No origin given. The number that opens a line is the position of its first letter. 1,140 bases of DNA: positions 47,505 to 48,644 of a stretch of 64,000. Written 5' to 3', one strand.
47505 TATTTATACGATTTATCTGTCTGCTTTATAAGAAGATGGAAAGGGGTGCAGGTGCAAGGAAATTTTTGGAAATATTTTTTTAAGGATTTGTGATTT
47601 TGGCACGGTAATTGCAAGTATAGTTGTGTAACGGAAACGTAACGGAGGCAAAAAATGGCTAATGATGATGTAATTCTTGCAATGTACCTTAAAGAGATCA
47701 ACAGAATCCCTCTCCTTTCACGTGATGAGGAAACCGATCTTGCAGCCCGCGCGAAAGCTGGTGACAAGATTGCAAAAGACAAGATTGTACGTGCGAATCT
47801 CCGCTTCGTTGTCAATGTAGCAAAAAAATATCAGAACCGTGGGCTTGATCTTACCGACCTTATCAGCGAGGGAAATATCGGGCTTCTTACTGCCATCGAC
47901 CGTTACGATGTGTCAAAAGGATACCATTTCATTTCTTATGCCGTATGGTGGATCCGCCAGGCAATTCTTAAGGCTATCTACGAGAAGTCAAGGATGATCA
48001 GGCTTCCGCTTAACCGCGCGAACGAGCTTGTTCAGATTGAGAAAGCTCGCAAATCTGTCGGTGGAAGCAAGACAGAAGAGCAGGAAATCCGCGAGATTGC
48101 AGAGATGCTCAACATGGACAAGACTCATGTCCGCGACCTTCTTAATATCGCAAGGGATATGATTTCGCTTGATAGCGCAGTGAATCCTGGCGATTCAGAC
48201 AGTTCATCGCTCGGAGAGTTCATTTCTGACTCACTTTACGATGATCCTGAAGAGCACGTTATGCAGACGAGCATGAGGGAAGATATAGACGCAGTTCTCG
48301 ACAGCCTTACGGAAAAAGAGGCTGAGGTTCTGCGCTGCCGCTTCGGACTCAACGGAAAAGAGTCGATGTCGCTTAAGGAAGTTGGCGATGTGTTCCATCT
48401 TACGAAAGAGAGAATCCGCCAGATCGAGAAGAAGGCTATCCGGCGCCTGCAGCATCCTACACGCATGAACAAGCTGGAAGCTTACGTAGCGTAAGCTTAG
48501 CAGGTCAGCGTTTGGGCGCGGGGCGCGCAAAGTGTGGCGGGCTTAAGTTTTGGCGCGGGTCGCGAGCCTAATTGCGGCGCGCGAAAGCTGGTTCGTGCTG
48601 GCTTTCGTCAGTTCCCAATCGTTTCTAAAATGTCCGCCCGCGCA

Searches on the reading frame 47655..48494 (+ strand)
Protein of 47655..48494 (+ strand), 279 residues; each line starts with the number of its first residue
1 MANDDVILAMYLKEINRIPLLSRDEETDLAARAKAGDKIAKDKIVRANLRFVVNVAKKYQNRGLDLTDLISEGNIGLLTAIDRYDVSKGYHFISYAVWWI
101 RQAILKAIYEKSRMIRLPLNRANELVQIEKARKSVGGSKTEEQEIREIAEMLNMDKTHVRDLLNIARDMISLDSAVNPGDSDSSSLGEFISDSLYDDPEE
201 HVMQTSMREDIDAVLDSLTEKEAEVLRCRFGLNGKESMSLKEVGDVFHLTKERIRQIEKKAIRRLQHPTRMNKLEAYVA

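Call 7: search_protein_families(library=ncbifam, proteins=[window:47655-48494:+], max_evalue=0.1)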
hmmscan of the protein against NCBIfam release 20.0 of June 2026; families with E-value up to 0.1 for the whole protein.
window:47655-48494:+ (279 aa): 67 families (the best 25 are shown)
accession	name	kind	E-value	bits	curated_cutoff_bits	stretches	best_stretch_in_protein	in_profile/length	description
NF004208.0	PRK05658.1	equivalog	2.1e-87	294.6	555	2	38-278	391-629/631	RNA polymerase sigma factor RpoD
NF006666.0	PRK09210.1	equivalog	1.6e-83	281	572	1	8-278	101-369/370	RNA polymerase sigma factor RpoD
TIGR02997.1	Sig70-cyanoRpoD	subfamily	1.3e-79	267.6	384.5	2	38-265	73-297/298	RNA polymerase sigma factor, RpoD/SigA family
TIGR02393.1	RpoD_Cterm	equivalog_domain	1.1e-77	260.8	354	1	40-278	1-237/238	RNA polymerase sigma factor RpoD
TIGR02394.1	rpoS_proteo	equivalog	2.1e-77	260.4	378.7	1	8-274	15-279/285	RNA polymerase sigma factor RpoS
NF041931.2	MzaA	equivalog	1.1e-74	252.6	800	1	25-278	462-714/726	MZA anti-phage system associated sigma-70 family RNA polymerase sigma factor MzaA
NF005785.0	PRK07598.1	equivalog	1.8e-74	251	554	2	34-278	171-411/415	RNA polymerase sigma factor SigC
NF005643.0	PRK07406.1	equivalog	1.9e-73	247.8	500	1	37-278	158-396/397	RNA polymerase sigma factor RpoD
NF004207.0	PRK05657.1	equivalog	6.5e-73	245.9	394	1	9-273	59-321/329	RNA polymerase sigma factor RpoS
NF005642.0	PRK07405.1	subfamily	6.4e-70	235.9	524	1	27-277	71-315/318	RNA polymerase sigma factor SigD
NF005920.0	PRK07921.1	subfamily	6.9e-67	225.8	464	1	20-278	72-327/328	RNA polymerase sigma factor SigB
NF004615.0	PRK05949.1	subfamily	9.1e-64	215.4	530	1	26-278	79-325/327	RNA polymerase sigma factor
NF004562.0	PRK05901.1-4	equivalog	2.1e-63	214.7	779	2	39-278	316-553/571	RNA polymerase sigma factor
NF004561.0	PRK05901.1-3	equivalog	9.8e-62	209.8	582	1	38-278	298-536/537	RNA polymerase sigma factor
NF004560.0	PRK05901.1-1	equivalog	1.5e-60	205.7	711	1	39-278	278-515/516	RNA polymerase sigma factor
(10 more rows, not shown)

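Call 20: find_encoding_contigs(protein=window:47655-48494:+, flank=10000, max_places=10)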
Protein window:47655-48494:+ (279 aa): 4 contigs read that carry it; 1 place shown.
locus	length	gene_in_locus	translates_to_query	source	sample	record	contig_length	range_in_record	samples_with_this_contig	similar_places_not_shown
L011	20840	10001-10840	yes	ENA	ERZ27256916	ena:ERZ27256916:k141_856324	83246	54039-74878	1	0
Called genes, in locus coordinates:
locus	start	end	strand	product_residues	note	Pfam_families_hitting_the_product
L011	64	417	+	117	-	PF01029:NusB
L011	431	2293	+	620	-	PF13428:TPR_14 (faint), PF14559:TPR_19 (faint)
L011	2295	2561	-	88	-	PF00166:Cpn10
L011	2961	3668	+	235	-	PF01706:FliG_C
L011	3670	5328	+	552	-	PF00004:AAA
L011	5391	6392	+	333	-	PF13280:WYL (weak), PF25583:WCX (weak)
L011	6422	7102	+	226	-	-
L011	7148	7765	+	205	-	PF07463:NUMOD4 (weak)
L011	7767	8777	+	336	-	-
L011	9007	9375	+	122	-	-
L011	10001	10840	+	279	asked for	PF00140:Sigma70_r1_2, PF04542:Sigma70_r2, PF04539:Sigma70_r3, PF04545:Sigma70_r4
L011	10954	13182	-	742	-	PF17191:RecG_wedge, PF22590:Cas3-like_C_2 (faint), PF04851:ResIII (weak), PF00270:DEAD, PF00271:Helicase_C, PF19833:RecG_dom3_C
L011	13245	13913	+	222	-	PF09335:VTT_dom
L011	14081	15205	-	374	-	PF01066:CDP-OH_P_transf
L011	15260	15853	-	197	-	PF02325:CCB3_YggT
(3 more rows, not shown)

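Call 72: find_related_loci(query=window:47655-48494:+, collection=metagenome_contigs, flank=10000)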
Query window:47655-48494:+ (279 aa) in metagenome_contigs; peptide patterns used: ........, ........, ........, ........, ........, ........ (x = any residue, [..] = any of these).
600 stretches matched a pattern (row limit reached: there are more); 595 encode a relative of the query (tblastn E <= 1e-3); the best 80 are kept; 80 distinct loci.
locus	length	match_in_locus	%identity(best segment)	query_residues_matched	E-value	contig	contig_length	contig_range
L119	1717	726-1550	71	4-279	3e-140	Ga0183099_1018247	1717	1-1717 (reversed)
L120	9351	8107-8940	63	1-279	7e-119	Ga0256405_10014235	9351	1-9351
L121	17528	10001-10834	64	1-279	3e-116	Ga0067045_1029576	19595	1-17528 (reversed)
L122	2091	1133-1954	63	4-278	2e-120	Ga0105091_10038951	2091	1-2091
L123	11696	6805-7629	64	5-279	1e-105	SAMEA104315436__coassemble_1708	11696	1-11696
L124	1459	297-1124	54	3-279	9e-111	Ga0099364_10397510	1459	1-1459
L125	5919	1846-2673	54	3-279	3e-102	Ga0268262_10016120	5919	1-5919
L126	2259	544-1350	57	8-279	2e-102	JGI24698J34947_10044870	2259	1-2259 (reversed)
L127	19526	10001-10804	56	8-279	4e-97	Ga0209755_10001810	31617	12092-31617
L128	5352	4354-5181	55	2-279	2e-96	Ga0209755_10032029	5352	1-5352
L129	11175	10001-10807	55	8-279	1e-95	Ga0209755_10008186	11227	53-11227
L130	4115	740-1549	53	8-278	3e-94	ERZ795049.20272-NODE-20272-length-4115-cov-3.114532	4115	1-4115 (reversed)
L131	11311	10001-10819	55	4-279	8e-92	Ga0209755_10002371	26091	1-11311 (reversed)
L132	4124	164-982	49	5-279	6e-82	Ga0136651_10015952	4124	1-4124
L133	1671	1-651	57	59-279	2e-85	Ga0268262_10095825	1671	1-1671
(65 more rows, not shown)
